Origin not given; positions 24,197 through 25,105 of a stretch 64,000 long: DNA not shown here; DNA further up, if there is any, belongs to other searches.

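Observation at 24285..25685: YhbD-like HTH protein and bactofilin pair behind twin palindromic operators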

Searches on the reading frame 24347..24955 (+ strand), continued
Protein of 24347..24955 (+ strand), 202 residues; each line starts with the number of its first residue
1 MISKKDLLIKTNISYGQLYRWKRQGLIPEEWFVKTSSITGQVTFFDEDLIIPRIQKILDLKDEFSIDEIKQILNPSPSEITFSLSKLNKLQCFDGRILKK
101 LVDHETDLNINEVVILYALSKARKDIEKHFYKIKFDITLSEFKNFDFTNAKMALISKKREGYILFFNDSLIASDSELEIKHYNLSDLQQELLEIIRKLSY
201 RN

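Call 76: find_homologous_proteins(query=L085:1231-1842:+, max_evalue=1e-30)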
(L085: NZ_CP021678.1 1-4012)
Query L085:1231-1842:+ (204 aa): 4148 proteins with E <= 1e-30 among 7266 candidates; the best 120 are listed.
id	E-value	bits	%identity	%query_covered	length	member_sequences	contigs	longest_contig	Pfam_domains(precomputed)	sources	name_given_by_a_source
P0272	1.1e-124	432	100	100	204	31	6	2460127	PF13171.12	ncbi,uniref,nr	ncbi:DUF4004 family protein [Bacillus licheniformis]|uniref:YhbD family protein n=1 Tax=Bacillus lic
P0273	1.5e-116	405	93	100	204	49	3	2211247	PF13171.12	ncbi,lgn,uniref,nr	ncbi:YhbD family protein [Bacillus paralicheniformis]|uniref:YhbD family protein n=1 Tax=Bacillus pa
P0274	1.2e-96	340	79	100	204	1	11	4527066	PF13171.12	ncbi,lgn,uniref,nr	ncbi:YhbD family protein [Bacillus swezeyi]|uniref:DUF4004 family protein n=1 Tax=Bacillus swezeyi T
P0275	5.2e-96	338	78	100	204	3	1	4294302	PF13171.12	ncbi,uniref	ncbi:YhbD family protein [Bacillus swezeyi]|uniref:YhbD family protein n=1 Tax=Bacillus swezeyi TaxI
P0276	9.3e-94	331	76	100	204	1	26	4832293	PF13171.12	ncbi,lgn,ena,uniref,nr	ncbi:YhbD family protein [Bacillus sonorensis]|uniref:Uncharacterized protein n=2 Tax=Bacillus sonor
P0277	1.6e-93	330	76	100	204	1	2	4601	PF13171.12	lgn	-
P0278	2.8e-93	329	76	100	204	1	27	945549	PF13171.12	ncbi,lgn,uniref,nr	ncbi:YhbD family protein [Bacillus sonorensis]|uniref:YhbD family protein n=1 Tax=Bacillus sonorensi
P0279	3.9e-93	329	76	100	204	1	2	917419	PF13171.12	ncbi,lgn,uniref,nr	ncbi:YhbD family protein [Bacillus sonorensis]|uniref:YhbD family protein n=1 Tax=Bacillus sonorensi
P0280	8.1e-92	324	96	78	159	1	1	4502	PF13171.12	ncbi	ncbi:YhbD family protein, partial [Bacillus haynesii]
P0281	1.5e-90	320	74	100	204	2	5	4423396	PF13171.12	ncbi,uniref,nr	ncbi:YhbD family protein [Bacillus sp. z60-18]|uniref:YhbD family protein n=1 Tax=Bacillus TaxID=138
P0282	1.9e-89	317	74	100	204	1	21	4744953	PF13171.12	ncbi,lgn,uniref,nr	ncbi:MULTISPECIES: YhbD family protein [Bacillus]|uniref:DUF4004 family protein n=2 Tax=Bacillus Tax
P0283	2.3e-89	316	74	100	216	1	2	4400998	PF13171.12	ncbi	ncbi:YhbD family protein [Bacillus sp. FSL M8-0052]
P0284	4.6e-89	315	78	93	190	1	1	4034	PF13171.12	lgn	-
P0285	1.6e-88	314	73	100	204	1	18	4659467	PF13171.12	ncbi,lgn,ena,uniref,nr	ncbi:hypothetical protein ACH95_21520 [Bacillus glycinifermentans]|uniref:YhbD family protein n=1 Ta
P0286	2.7e-79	284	67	100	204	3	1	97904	PF13171.12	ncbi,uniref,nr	ncbi:YhbD family protein [Bacillus sp. CLL-7-23]|uniref:YhbD family protein n=1 Tax=Bacillus changyi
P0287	2.4e-69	251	61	100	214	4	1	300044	PF13171.12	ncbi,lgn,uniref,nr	ncbi:YhbD family protein [Bacillus sp. YC2]|uniref:YhbD family protein n=1 Tax=Bacillus sp. YC2 TaxI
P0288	1.3e-66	242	60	100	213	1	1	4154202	PF13171.12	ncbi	ncbi:YhbD family protein [Bacillus halotolerans]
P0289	1.5e-66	242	58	99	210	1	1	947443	PF13171.12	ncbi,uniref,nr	ncbi:YhbD family protein [Bacillus atrophaeus]|uniref:YhbD family protein n=1 Tax=Bacillus atrophaeu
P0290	1.6e-66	242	57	99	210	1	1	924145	PF13171.12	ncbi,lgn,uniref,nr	ncbi:YhbD family protein [Bacillus atrophaeus]|uniref:YhbD family protein n=1 Tax=Bacillus atrophaeu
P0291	1.6e-66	242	59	100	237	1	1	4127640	PF13171.12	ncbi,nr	ncbi:DUF4004 domain-containing protein [Bacillus halotolerans]|nr:DUF4004 domain-containing protein 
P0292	1.7e-66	242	58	99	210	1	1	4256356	PF13171.12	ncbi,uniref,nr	ncbi:YhbD family protein [Bacillus atrophaeus]|uniref:YhbD family protein n=1 Tax=Bacillus atrophaeu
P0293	1.8e-66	242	60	100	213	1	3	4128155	PF13171.12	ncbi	ncbi:YhbD family protein [Bacillus sp. PK3-037]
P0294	2.1e-66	242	59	99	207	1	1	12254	PF13171.12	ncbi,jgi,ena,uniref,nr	ncbi:YhbD family protein [Neobacillus muris]|uniref:YhbD family protein n=1 Tax=Neobacillus muris Ta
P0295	2.4e-66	241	57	99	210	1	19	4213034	PF13171.12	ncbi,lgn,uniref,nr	ncbi:YhbD family protein [Bacillus atrophaeus]|uniref:YhbD family protein n=1 Tax=Bacillus atrophaeu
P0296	2.5e-66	241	58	99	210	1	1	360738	PF13171.12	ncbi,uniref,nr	ncbi:YhbD family protein [Bacillus atrophaeus]|uniref:YhbD family protein n=1 Tax=Bacillus atrophaeu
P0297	2.7e-66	241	58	99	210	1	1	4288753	PF13171.12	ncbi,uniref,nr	ncbi:YhbD family protein [Bacillus atrophaeus]|uniref:YhbD family protein n=1 Tax=Bacillus atrophaeu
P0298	2.7e-66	241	57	99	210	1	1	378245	PF13171.12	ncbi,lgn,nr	ncbi:YhbD family protein [Bacillus atrophaeus]|nr:YhbD family protein [Bacillus atrophaeus]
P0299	2.8e-66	241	58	99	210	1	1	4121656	PF13171.12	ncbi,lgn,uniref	ncbi:YhbD family protein [Bacillus atrophaeus]|uniref:YhbD family protein n=1 Tax=Bacillus atrophaeu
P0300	2.9e-66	241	60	100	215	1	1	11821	PF13171.12,PF13411.13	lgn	-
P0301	3.1e-66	241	57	99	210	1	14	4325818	PF13171.12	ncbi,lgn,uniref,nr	ncbi:YhbD family protein [Bacillus atrophaeus]|uniref:YhbD family protein n=1 Tax=Bacillus atrophaeu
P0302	3.1e-66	241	57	99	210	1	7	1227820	PF13171.12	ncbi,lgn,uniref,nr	ncbi:YhbD family protein [Bacillus atrophaeus]|uniref:YhbD family protein n=1 Tax=Bacillus atrophaeu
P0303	3.3e-66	241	60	100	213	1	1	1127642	PF13171.12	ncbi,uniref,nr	ncbi:YhbD family protein [Bacillus halotolerans]|uniref:YhbD family protein n=1 Tax=Bacillus halotol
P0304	3.4e-66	241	57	99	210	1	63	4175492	PF13171.12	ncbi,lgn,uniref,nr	ncbi:YhbD family protein [Bacillus atrophaeus]|uniref:Nucleic acid binding protein n=1 Tax=Bacillus 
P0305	3.6e-66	241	57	99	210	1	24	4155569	PF13171.12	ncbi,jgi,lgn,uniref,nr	ncbi:YhbD family protein [Bacillus atrophaeus]|jgi:DNA-binding transcriptional MerR regulator|uniref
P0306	3.6e-66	241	59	100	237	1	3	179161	PF13171.12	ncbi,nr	ncbi:DUF4004 domain-containing protein [Bacillus halotolerans]|nr:DUF4004 domain-containing protein 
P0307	3.6e-66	241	59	100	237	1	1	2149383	PF13171.12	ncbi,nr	ncbi:hypothetical protein B9T64_00470 [Bacillus halotolerans]|nr:hypothetical protein B9T64_00470 [B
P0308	3.8e-66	241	57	99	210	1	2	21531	PF13171.12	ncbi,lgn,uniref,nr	ncbi:YhbD family protein [Bacillus atrophaeus]|uniref:YhbD family protein n=1 Tax=Bacillus atrophaeu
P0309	3.9e-66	241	57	99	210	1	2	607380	PF13171.12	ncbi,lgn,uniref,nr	ncbi:YhbD family protein [Bacillus atrophaeus]|uniref:YhbD family protein n=1 Tax=Bacillus atrophaeu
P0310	4.0e-66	241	60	100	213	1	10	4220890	PF13171.12,PF13411.13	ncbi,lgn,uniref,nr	ncbi:YhbD family protein [Bacillus halotolerans]|uniref:YhbD family protein n=1 Tax=Bacillus halotol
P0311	4.0e-66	241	57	99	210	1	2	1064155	PF13171.12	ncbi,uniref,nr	ncbi:YhbD family protein [Bacillus atrophaeus]|uniref:YhbD family protein n=1 Tax=Bacillus atrophaeu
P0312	4.1e-66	241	60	100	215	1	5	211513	PF13171.12,PF13411.13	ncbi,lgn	-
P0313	4.2e-66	241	57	99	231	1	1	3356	PF13171.12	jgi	jgi:DNA-binding transcriptional MerR regulator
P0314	4.5e-66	240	57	99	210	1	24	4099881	PF13171.12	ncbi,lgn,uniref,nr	ncbi:DUF4004 domain-containing protein [Bacillus atrophaeus]|uniref:YhbD family protein n=1 Tax=Baci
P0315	4.5e-66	240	57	99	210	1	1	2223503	PF13171.12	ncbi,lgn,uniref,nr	ncbi:YhbD family protein [Bacillus atrophaeus]|uniref:YhbD family protein n=1 Tax=Bacillus atrophaeu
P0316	4.6e-66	240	57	99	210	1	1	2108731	PF13171.12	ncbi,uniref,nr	ncbi:YhbD family protein [Bacillus atrophaeus]|uniref:YhbD family protein n=1 Tax=Bacillus atrophaeu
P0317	5.0e-66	240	57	99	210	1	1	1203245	PF13171.12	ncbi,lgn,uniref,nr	ncbi:YhbD family protein [Bacillus atrophaeus]|uniref:YhbD family protein n=1 Tax=Bacillus atrophaeu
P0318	5.5e-66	240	60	100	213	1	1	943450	PF13171.12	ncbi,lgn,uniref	ncbi:YhbD family protein [Bacillus sp. 0909A]|uniref:YhbD family protein n=1 Tax=Bacillus sp. 0909A 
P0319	6.0e-66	240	57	99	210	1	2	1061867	PF13171.12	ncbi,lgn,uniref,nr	ncbi:YhbD family protein [Bacillus atrophaeus]|uniref:YhbD family protein n=1 Tax=Bacillus atrophaeu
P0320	6.1e-66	240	60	100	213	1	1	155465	PF13171.12,PF13411.13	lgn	-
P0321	7.1e-66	240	60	100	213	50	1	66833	PF13171.12,PF13411.13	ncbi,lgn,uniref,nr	ncbi:YhbD family protein [Bacillus halotolerans]|uniref:YhbD family protein n=1 Tax=Bacillus halotol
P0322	9.3e-66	239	57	99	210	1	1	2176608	PF13171.12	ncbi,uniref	ncbi:YhbD family protein [Bacillus atrophaeus]|uniref:YhbD family protein n=1 Tax=Bacillus atrophaeu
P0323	9.4e-66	239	57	99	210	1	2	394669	PF13171.12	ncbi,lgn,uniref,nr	ncbi:YhbD family protein [Bacillus atrophaeus]|uniref:YhbD family protein n=1 Tax=Bacillus atrophaeu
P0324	9.4e-66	239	57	99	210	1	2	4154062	PF13171.12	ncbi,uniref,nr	ncbi:YhbD family protein [Bacillus atrophaeus]|uniref:YhbD family protein n=1 Tax=Bacillus atrophaeu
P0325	1.0e-65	239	57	99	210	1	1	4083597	PF13171.12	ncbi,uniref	ncbi:YhbD family protein [Bacillus atrophaeus]|uniref:YhbD family protein n=1 Tax=Bacillus atrophaeu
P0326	1.2e-65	239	58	99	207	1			PF13171.12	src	-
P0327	1.2e-65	239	57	99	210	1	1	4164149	PF13171.12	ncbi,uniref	ncbi:YhbD family protein [Bacillus atrophaeus]|uniref:YhbD family protein n=1 Tax=Bacillus atrophaeu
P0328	1.3e-65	239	57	99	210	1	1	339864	PF13171.12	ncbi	ncbi:YhbD family protein [Bacillus atrophaeus]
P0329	1.4e-65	239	57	99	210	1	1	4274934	PF13171.12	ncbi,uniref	ncbi:YhbD family protein [Bacillus atrophaeus]|uniref:YhbD family protein n=1 Tax=Bacillus atrophaeu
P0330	1.4e-65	239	59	100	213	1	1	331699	PF13171.12,PF13411.13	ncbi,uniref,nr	ncbi:YhbD family protein [Bacillus halotolerans]|uniref:YhbD family protein n=1 Tax=Bacillus halotol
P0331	1.5e-65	239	57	99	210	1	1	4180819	PF13171.12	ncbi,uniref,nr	ncbi:YhbD family protein [Bacillus atrophaeus]|uniref:YhbD family protein n=1 Tax=Bacillus atrophaeu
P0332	1.6e-65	239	57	99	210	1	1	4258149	PF13171.12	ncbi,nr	ncbi:hypothetical protein RA13_18885 [Bacillus atrophaeus]|nr:hypothetical protein RA13_18885 [Bacil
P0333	1.6e-65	239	57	99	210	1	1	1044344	PF13171.12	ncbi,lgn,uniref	ncbi:YhbD family protein [Bacillus atrophaeus]|uniref:YhbD family protein n=1 Tax=Bacillus atrophaeu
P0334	1.6e-65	239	59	100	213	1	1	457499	PF13171.12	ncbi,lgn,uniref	ncbi:YhbD family protein [Bacillus vallismortis]|uniref:YhbD family protein n=1 Tax=Bacillus vallism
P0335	1.7e-65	239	57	99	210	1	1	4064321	PF13171.12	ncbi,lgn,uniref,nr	ncbi:YhbD [Bacillus atrophaeus UCMB-5137]|uniref:YhbD family protein n=1 Tax=Bacillus atrophaeus Tax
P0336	1.8e-65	238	57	99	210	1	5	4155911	PF13171.12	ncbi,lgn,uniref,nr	ncbi:YhbD family protein [Bacillus atrophaeus]|uniref:YhbD family protein n=1 Tax=Bacillus atrophaeu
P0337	1.9e-65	238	57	99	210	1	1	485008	PF13171.12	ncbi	ncbi:MAG: YhbD family protein [Bacillota bacterium]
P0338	2.0e-65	238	59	100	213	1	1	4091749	PF13171.12,PF13411.13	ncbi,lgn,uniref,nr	ncbi:YhbD family protein [Bacillus halotolerans]|uniref:YhbD family protein n=1 Tax=Bacillus halotol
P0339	2.1e-65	238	57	99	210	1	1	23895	PF13171.12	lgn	-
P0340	2.3e-65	238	59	100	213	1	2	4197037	PF13171.12,PF13411.13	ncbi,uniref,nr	ncbi:YhbD family protein [Bacillus halotolerans]|uniref:YhbD family protein n=1 Tax=Bacillus halotol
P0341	2.4e-65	238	57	99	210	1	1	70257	PF13171.12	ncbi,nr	ncbi:YhbD family protein [Bacillus sp. ISL-32]|nr:YhbD family protein [Bacillus sp. ISL-32]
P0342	2.6e-65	238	57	99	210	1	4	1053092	PF13171.12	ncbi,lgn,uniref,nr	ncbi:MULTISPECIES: YhbD family protein [Bacillus]|uniref:YhbD family protein n=1 Tax=Bacillus TaxID=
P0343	2.9e-65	238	57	99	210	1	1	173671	PF13171.12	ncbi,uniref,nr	ncbi:YhbD family protein [Bacillus atrophaeus]|uniref:YhbD family protein n=1 Tax=Bacillus atrophaeu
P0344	3.1e-65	238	59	100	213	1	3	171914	PF13171.12,PF13411.13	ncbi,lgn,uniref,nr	ncbi:hypothetical protein BJH90_16565 [Bacillus halotolerans]|uniref:YhbD family protein n=1 Tax=Bac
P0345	3.3e-65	238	59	100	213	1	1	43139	PF13171.12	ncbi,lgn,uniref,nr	ncbi:YhbD family protein [Bacillus halotolerans]|uniref:YhbD family protein n=1 Tax=Bacillus halotol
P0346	3.4e-65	238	58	100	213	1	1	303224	PF13171.12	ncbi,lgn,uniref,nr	ncbi:YhbD family protein [Bacillus vallismortis]|uniref:YhbD family protein n=1 Tax=Bacillus vallism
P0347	3.5e-65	238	57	99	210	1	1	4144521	PF13171.12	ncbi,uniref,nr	ncbi:YhbD family protein [Bacillus atrophaeus]|uniref:YhbD family protein n=1 Tax=Bacillus atrophaeu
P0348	3.6e-65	237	56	100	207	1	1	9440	PF13171.12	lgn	-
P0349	4.4e-65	237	58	98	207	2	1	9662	PF13171.12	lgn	-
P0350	4.7e-65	237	58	100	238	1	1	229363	PF13171.12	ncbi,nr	ncbi:DUF4004 family protein [Bacillus tequilensis]|nr:DUF4004 family protein [Bacillus tequilensis]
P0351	5.0e-65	237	57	99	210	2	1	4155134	PF13171.12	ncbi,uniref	ncbi:YhbD family protein [Bacillus atrophaeus]|uniref:YhbD family protein n=1 Tax=Bacillus atrophaeu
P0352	5.9e-65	237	59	99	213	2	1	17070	PF13171.12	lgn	-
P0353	6.8e-65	237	59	100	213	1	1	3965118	PF13171.12,PF13411.13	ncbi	-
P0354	6.8e-65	237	59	100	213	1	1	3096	PF13171.12,PF13411.13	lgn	-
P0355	7.0e-65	237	59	100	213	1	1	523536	PF13171.12,PF13411.13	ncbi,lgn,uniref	ncbi:YhbD family protein [Bacillus halotolerans]|uniref:YhbD family protein n=1 Tax=Bacillus halotol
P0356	7.2e-65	237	57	99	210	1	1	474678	PF13171.12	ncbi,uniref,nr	ncbi:DUF4004 domain-containing protein [Bacillus atrophaeus]|uniref:YhbD family protein n=1 Tax=Baci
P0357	7.3e-65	236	57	99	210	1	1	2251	PF13171.12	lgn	-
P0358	8.0e-65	236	58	98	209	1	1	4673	PF13171.12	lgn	-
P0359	9.5e-65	236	58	98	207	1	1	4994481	PF13171.12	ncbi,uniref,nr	ncbi:YhbD family protein [Bacillus sp. DX4.1]|uniref:YhbD family protein n=1 Tax=Bacillus sp. DX4.1 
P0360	1.1e-64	236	58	100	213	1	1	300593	PF13171.12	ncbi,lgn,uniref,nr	ncbi:YhbD family protein [Bacillus vallismortis]|uniref:YhbD family protein n=1 Tax=Bacillus vallism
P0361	1.1e-64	236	56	100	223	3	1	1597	PF13171.12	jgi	jgi:hypothetical protein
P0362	1.6e-64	235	58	100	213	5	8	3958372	PF13171.12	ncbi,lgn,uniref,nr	ncbi:YhbD family protein [Bacillus vallismortis]|uniref:YhbD family protein n=1 Tax=Bacillus vallism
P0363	1.6e-64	235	58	98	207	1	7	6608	PF13171.12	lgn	-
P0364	1.7e-64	235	58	98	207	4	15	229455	PF13171.12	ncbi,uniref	ncbi:YhbD family protein [Heyndrickxia sporothermodurans]|uniref:YhbD family protein n=1 Tax=Heyndri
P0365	2.1e-64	235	57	100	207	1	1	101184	PF13171.12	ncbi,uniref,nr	ncbi:YhbD family protein [Neobacillus dielmonensis]|uniref:YhbD family protein n=1 Tax=Neobacillus d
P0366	3.4e-64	234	58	99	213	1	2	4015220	PF13171.12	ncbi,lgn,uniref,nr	ncbi:YhbD family protein [Bacillus tequilensis]|uniref:YhbD family protein n=1 Tax=Bacillus tequilen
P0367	3.6e-64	234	57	99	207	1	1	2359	PF13171.12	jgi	jgi:DNA-binding transcriptional MerR regulator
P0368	3.8e-64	234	57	100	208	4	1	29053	PF13171.12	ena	-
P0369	5.0e-64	234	59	100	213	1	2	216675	PF13171.12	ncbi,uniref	ncbi:YhbD family protein [Bacillus inaquosorum]|uniref:YhbD family protein n=1 Tax=Bacillus inaquoso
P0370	5.1e-64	234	55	99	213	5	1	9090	PF13171.12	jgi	jgi:Protein of unknown function (DUF4004)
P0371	5.1e-64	234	59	100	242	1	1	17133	PF13171.12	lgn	-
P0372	5.2e-64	234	59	100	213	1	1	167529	PF13171.12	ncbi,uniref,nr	ncbi:YhbD family protein [Bacillus sp. G16]|uniref:YhbD family protein n=1 Tax=Bacillus sp. G16 TaxI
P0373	5.3e-64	234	57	99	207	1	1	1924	PF13171.12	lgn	-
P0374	5.3e-64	234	59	100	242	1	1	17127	PF13171.12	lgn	-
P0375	5.6e-64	234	58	99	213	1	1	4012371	PF13171.12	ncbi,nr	ncbi:YhbD family protein [Bacillus tequilensis]|nr:YhbD family protein [Bacillus tequilensis]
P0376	6.2e-64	233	57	98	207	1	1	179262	PF13171.12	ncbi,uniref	ncbi:DUF4004 family protein [Bacillus sp. IT-79MI2]|uniref:YhbD family protein n=1 Tax=Bacillus sp. 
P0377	6.2e-64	233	57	100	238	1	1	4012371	PF13171.12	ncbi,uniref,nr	ncbi:YhbD family protein [Bacillus tequilensis]|uniref:YhbD family protein n=2 Tax=Bacillus tequilen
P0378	6.7e-64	233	58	98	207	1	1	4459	PF13171.12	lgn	-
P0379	6.9e-64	233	58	100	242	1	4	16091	PF13171.12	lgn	-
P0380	7.4e-64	233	58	100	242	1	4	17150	PF13171.12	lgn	-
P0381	7.4e-64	233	58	100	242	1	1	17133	PF13171.12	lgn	-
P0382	7.5e-64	233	57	98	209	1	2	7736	PF13171.12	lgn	-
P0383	7.5e-64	233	56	100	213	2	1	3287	PF13171.12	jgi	jgi:hypothetical protein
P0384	7.7e-64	233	57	99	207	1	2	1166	PF13171.12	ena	-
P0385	8.2e-64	233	58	98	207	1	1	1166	PF13171.12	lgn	-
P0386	8.6e-64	233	56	98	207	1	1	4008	PF13171.12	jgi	jgi:DNA-binding transcriptional MerR regulator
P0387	8.7e-64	233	58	100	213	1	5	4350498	PF13171.12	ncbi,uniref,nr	ncbi:putative nucleic acid binding protein [Bacillus inaquosorum KCTC 13429]|uniref:Nucleic acid bin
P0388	8.7e-64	233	58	100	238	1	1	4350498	PF13171.12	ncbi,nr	ncbi:DUF4004 domain-containing protein [Bacillus inaquosorum]|nr:DUF4004 domain-containing protein [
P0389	8.9e-64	233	57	98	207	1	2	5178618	PF13171.12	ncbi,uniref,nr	ncbi:YhbD family protein [Bacillus sp. DX1.1]|uniref:YhbD family protein n=1 Tax=unclassified Bacill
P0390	9.2e-64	233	58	100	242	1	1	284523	PF13171.12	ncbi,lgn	-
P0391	9.2e-64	233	57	99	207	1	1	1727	PF13171.12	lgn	-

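Call 77: find_encoding_contigs(protein=P0377, flank=1500, max_places=1)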
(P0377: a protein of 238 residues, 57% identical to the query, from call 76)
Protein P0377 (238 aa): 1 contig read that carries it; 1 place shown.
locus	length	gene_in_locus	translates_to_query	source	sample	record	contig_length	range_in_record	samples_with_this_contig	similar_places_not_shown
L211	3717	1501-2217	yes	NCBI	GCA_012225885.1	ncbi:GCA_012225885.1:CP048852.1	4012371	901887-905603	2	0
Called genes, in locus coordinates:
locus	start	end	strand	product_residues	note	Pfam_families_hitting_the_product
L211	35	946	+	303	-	PF12671:Amidase_6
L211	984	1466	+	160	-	PF00588:SpoU_methylase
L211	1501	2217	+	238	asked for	PF13171:DUF4004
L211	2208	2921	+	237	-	PF04519:Bactofilin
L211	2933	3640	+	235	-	-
